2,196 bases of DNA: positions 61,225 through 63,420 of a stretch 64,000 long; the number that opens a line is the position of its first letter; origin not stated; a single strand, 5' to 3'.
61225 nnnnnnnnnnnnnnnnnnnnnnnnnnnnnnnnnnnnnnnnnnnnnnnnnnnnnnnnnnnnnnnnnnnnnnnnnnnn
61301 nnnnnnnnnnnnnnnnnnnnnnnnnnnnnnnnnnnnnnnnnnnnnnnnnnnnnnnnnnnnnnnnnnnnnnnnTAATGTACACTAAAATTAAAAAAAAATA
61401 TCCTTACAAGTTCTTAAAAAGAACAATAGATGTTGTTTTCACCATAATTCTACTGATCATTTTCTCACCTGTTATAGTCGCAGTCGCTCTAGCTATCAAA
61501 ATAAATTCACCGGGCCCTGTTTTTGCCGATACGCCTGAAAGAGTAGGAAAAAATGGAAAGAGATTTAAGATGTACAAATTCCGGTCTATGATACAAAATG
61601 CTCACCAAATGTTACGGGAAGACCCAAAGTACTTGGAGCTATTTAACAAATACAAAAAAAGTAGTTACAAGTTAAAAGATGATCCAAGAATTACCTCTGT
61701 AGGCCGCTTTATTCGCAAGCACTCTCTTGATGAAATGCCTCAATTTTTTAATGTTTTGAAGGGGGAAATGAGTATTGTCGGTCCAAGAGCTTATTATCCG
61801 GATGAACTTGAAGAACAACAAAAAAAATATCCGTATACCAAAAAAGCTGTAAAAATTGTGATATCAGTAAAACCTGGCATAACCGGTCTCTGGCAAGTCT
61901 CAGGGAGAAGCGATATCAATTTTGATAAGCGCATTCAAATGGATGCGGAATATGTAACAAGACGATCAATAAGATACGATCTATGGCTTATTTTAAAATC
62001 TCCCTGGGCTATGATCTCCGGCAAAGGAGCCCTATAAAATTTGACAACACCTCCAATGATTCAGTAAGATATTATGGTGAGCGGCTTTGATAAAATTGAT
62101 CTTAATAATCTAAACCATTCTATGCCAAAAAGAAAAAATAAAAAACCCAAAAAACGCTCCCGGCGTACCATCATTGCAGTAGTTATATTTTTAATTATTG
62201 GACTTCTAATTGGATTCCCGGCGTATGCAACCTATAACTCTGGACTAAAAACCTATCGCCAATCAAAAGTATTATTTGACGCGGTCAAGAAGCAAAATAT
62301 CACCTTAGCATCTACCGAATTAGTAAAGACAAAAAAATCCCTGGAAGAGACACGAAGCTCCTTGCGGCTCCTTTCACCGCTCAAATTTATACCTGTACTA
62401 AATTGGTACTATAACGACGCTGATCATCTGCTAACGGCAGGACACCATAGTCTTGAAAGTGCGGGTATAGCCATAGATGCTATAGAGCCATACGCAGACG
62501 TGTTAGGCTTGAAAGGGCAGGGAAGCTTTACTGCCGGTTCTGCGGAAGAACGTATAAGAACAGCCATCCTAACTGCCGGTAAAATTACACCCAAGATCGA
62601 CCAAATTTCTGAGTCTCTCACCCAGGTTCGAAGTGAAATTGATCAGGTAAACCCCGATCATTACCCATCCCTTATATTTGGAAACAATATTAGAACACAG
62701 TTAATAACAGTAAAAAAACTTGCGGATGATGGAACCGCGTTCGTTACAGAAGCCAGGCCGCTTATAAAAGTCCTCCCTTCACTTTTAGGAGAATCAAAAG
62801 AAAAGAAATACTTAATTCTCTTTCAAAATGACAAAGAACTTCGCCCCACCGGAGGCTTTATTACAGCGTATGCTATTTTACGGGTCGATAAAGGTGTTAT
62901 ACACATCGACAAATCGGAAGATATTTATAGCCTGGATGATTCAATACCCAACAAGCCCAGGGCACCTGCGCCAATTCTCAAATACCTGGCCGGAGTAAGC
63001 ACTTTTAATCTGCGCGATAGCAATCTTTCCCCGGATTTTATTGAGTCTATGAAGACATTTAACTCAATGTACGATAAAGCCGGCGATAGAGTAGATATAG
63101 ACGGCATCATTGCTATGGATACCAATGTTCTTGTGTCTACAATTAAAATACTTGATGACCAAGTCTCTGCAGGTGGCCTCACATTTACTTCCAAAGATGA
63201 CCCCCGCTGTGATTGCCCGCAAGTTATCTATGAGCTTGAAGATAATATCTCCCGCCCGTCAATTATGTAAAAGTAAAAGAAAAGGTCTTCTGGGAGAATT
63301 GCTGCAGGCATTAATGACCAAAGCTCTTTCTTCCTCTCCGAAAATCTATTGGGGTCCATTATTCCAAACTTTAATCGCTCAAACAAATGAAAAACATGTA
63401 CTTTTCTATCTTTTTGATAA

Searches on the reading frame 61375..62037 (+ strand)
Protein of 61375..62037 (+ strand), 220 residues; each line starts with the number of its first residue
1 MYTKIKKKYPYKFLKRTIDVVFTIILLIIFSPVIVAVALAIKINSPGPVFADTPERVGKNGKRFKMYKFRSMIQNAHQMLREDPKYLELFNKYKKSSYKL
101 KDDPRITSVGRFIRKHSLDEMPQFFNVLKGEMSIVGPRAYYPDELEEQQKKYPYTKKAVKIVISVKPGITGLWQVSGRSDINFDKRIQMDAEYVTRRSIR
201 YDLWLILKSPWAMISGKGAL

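Call 8: search_protein_families(library=pfam, proteins=[window:61375-62037:+], max_evalue=0.001)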
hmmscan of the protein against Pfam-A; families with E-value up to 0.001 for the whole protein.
window:61375-62037:+ (220 aa): 1 family
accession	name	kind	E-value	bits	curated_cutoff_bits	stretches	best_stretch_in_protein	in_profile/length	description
PF02397.22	Bac_transf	-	9.2e-63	211.4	27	1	15-214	1-178/179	Bacterial sugar transferase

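Call 62: search_protein_families(library=ncbifam, proteins=[window:61375-62037:+], max_evalue=1e-10)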
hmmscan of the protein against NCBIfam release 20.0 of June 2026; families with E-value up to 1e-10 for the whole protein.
window:61375-62037:+ (220 aa): 10 families
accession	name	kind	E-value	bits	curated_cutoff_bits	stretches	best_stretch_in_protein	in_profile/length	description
TIGR03025.1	EPS_sugtrans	subfamily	1.7e-76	258.2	295.55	1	9-219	252-444/445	exopolysaccharide biosynthesis polyprenyl glycosylphosphotransferase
TIGR03022.1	WbaP_sugtrans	subfamily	3.5e-73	247.4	403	1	11-219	255-455/456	undecaprenyl-phosphate galactose phosphotransferase WbaP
NF052601.1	undeca_RfbP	equivalog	3.5e-69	232.8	330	1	8-212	38-234/244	undecaprenyl-phosphate galactose phosphotransferase family protein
TIGR03023.1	WcaJ_sugtrans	equivalog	7.4e-63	213.4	410.75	1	11-219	259-452/453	undecaprenyl-phosphate glucose phosphotransferase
NF041877.1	EPS_EpsZ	equivalog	2.3e-58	198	800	1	13-219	264-458/459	exopolysaccharide biosynthesis polyisoprenyl-phosphate hexose-1-phosphate transferase EpsZ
NF011751.0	PRK15204.1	equivalog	1.6e-51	175.4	907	1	9-215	274-471/476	undecaprenyl-phosphate galactose phosphotransferase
TIGR03013.1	EpsB_2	subfamily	1.5e-43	149.5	393.35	1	9-218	249-441/443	TIGR03013 family XrtA/PEP-CTERM system glycosyltransferase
NF007518.0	PRK10124.1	equivalog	1.2e-37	129.7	684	1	12-207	271-451/464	undecaprenyl-phosphate glucose phosphotransferase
NF050817.1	PolSacchBiosHfsE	equivalog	2.3e-36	125.6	750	1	13-207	270-453/467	polysaccharide biosynthesis protein HfsE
NF045514.1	glycotran_HepC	equivalog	3.5e-28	98.4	140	1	7-139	109-211/220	heterocyst development glycosyltransferase HepC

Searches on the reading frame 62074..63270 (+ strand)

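Call 8: search_protein_families(library=pfam, proteins=[window:62074-63270:+], max_evalue=0.001)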
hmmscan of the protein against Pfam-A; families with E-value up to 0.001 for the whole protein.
window:62074-63270:+ (398 aa): 1 family
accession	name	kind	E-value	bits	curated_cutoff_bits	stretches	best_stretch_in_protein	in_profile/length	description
PF13196.11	DUF4012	-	1.1e-21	78.3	28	1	243-361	3-120/144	Protein of unknown function (DUF4012)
